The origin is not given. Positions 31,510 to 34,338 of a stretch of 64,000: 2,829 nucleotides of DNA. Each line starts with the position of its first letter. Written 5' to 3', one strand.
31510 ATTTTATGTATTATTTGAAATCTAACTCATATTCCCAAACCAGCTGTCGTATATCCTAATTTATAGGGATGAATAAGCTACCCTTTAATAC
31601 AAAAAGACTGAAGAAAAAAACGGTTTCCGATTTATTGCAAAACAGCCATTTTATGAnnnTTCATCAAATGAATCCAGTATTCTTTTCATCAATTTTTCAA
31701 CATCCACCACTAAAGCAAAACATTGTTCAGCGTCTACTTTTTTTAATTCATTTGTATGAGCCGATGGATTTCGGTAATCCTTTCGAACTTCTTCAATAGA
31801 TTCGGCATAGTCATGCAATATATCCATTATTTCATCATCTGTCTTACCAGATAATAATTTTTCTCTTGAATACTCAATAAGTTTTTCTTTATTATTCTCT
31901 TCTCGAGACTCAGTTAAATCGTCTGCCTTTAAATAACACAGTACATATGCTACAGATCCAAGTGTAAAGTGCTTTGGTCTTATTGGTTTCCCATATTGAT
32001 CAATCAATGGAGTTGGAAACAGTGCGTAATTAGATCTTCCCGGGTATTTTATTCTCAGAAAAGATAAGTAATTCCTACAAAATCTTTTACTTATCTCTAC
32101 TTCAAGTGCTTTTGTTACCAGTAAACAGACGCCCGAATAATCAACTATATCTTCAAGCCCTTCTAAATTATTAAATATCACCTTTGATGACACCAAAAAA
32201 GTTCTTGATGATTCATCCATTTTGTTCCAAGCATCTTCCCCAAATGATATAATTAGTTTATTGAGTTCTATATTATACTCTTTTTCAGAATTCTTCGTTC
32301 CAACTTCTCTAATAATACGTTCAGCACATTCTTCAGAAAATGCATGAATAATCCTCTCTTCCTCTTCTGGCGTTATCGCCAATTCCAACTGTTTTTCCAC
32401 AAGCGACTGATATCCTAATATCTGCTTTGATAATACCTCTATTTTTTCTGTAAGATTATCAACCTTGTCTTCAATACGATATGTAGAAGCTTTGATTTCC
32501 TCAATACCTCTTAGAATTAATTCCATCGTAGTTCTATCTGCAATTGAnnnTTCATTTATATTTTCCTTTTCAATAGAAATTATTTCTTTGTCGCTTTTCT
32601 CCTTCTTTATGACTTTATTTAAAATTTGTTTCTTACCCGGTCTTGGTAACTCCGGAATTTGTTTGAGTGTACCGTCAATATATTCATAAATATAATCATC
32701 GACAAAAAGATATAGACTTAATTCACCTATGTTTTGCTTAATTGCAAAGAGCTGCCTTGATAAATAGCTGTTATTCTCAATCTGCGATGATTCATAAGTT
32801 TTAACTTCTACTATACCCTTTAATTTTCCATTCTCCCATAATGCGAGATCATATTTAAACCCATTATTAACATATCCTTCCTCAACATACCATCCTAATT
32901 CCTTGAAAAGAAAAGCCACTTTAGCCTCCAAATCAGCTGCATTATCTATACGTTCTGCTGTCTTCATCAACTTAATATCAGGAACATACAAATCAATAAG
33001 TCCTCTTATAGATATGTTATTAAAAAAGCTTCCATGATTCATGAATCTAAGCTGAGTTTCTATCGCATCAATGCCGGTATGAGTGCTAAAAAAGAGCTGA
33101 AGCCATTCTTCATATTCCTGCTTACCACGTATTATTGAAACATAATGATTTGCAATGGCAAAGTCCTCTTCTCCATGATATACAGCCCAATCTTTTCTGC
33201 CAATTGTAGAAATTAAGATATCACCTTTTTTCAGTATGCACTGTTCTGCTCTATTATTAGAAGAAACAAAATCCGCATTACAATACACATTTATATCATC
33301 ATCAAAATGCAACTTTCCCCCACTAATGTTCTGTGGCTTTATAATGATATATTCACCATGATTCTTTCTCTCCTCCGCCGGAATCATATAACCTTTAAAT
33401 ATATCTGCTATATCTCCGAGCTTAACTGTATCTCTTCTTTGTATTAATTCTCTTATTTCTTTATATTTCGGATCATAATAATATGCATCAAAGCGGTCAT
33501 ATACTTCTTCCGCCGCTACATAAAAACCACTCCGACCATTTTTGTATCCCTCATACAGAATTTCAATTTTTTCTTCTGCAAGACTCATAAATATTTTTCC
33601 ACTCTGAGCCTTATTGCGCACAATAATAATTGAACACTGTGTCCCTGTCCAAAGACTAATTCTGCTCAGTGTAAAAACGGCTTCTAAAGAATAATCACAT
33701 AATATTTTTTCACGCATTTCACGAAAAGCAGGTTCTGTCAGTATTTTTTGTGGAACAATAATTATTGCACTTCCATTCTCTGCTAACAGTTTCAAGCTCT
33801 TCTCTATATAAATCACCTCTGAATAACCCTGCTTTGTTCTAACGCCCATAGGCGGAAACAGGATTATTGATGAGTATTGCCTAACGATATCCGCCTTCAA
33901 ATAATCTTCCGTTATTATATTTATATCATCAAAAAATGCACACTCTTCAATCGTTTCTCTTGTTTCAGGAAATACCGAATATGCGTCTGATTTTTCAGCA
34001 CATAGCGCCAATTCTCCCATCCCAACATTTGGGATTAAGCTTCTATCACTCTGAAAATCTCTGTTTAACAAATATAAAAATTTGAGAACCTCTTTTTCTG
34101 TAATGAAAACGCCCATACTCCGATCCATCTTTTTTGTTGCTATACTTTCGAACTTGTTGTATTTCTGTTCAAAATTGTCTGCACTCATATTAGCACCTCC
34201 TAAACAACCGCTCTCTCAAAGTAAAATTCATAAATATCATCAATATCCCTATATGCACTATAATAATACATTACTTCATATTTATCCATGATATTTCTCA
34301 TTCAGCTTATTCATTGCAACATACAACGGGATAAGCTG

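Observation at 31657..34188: Single-chain RM-like protein with an altered methylase motif and a C-terminal HEPN RNase: candidate new anti-phage system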

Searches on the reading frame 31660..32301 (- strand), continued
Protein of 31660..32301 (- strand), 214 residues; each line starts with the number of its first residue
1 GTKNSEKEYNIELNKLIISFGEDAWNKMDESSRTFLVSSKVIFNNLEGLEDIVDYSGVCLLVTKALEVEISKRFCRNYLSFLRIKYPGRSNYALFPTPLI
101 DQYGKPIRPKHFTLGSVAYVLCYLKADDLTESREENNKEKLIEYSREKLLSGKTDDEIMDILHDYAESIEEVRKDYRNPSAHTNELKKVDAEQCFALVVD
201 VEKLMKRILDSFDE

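Call 85: search_protein_families(library=phrogs, proteins=[P0092, P0102, P0062, P0132, P0165, L015:7232-8005:+], max_evalue=0.01)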
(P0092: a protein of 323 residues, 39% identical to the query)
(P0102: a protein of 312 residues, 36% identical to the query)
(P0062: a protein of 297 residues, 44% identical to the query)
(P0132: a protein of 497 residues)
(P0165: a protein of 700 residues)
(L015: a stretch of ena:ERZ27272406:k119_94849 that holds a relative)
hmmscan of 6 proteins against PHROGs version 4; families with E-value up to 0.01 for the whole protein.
P0092 (323 aa): 0 families

P0102 (312 aa): 0 families

P0062 (297 aa): 0 families

P0132 (497 aa): 0 families

P0165 (700 aa): 0 families

L015:7232-8005:+ (258 aa): 1 family
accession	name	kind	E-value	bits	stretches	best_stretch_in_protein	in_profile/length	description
phrog_62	-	DNA, RNA and nucleotide metabolism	0.00094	17.7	1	3-83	693-766/1881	DNA helicase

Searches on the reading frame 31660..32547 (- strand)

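Call 8: search_protein_families(library=pfam, proteins=[window:31660-32547:-], max_evalue=10)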
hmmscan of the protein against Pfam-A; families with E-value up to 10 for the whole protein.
seq(296 aa): 3 families
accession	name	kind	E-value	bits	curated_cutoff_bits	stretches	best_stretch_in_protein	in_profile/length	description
PF14705.12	Costars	-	0.059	14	24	0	220-240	52-72/76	Costars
PF12841.12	YvrJ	-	0.074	13.1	29.5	1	24-41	18-35/36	YvrJ protein family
PF20468.4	HPS6_C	-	0.2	11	27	1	26-110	50-131/387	Hermansky-Pudlak syndrome 6 protein C-terminal domain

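Call 64: search_protein_families(library=padloc, proteins=[window:31660-32541:-], max_evalue=0.1)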
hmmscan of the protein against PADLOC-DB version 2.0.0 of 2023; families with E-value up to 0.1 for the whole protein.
window:31660-32541:- (294 aa): 0 families

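Call 84: search_protein_families(library=ncbifam, proteins=[window:31660-32541:-], max_evalue=0.1)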
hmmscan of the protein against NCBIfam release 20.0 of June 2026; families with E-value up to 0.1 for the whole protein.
window:31660-32541:- (294 aa): 0 families

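Call 85: search_protein_families(library=phrogs, proteins=[window:31660-32541:-], max_evalue=0.01)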
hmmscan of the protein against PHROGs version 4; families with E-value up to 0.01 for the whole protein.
window:31660-32541:- (294 aa): 0 families

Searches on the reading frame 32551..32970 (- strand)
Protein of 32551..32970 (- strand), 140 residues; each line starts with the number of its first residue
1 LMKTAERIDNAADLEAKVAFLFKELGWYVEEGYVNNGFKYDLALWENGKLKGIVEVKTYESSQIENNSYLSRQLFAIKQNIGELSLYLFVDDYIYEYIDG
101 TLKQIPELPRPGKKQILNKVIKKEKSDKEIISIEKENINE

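Call 8: search_protein_families(library=pfam, proteins=[window:32551-32970:-], max_evalue=10)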
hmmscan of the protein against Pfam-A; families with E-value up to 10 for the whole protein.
seq(140 aa): 1 family
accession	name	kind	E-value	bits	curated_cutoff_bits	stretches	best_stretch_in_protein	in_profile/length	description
PF04313.20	HSDR_N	-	0.0099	16.2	25.1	1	35-76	123-174/198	Type I restriction enzyme R protein N terminus (HSDR_N)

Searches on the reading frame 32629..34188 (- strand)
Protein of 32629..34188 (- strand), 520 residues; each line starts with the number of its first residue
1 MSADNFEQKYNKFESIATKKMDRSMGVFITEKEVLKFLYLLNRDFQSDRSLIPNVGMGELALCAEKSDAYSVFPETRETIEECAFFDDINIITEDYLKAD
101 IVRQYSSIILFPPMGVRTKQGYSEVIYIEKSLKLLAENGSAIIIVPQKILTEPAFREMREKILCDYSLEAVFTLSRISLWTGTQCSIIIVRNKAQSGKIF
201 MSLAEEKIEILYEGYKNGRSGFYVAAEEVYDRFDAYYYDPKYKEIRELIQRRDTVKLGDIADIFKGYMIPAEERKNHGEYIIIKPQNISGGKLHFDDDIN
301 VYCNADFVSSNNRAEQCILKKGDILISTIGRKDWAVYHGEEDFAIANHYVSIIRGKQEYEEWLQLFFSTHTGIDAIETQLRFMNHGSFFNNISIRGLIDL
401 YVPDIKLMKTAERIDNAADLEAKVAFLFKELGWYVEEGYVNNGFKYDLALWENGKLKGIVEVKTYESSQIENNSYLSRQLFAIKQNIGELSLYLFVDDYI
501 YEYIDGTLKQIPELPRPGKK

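Call 83: find_homologous_proteins(query=A6, max_evalue=0.001)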
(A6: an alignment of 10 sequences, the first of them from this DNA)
Query A6 (10 sequences) (520 aa, profile of the alignment): 35 proteins with E <= 0.001 among 6644 candidates.
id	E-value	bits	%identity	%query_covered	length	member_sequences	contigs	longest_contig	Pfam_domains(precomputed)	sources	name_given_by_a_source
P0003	4.2e-256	868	60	100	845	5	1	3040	PF01420.26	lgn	-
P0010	1.3e-247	840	49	100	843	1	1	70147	-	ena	-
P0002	3.1e-247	839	75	100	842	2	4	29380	PF01420.26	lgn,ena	-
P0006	1.2e-244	831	50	99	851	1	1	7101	-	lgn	-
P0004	2.5e-244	830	60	100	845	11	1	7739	PF01420.26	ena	-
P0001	6.3e-244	828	98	100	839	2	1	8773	-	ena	-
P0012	8.0e-243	825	47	100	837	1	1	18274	-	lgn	-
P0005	3.4e-235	799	50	100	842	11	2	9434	-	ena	-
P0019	3.6e-235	799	45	100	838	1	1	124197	PF01420.26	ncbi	-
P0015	1.1e-234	798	53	100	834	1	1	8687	PF01420.26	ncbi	-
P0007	2.0e-234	797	50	99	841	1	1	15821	PF01420.26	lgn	-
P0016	5.2e-234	795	48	99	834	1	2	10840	-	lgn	-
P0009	1.5e-231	787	49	98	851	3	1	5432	-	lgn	-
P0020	2.1e-231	787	45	99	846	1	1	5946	PF07669.18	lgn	-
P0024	1.1e-227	775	46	95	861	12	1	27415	-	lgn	-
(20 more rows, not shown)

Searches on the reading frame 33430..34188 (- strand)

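Call 8: search_protein_families(library=pfam, proteins=[window:33430-34188:-], max_evalue=10)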
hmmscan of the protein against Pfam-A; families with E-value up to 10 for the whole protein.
seq(253 aa): 3 families
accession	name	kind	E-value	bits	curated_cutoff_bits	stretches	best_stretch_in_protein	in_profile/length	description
PF07669.17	Eco57I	-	6.7e-05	23.5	25.3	1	126-174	115-165/171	Eco57I restriction-modification methylase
PF16842.11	RRM_occluded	-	0.024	15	30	1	173-209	28-64/79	Occluded RNA-recognition motif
PF05175.20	MTS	-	0.27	11.3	23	1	76-157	71-152/170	Methyltransferase small domain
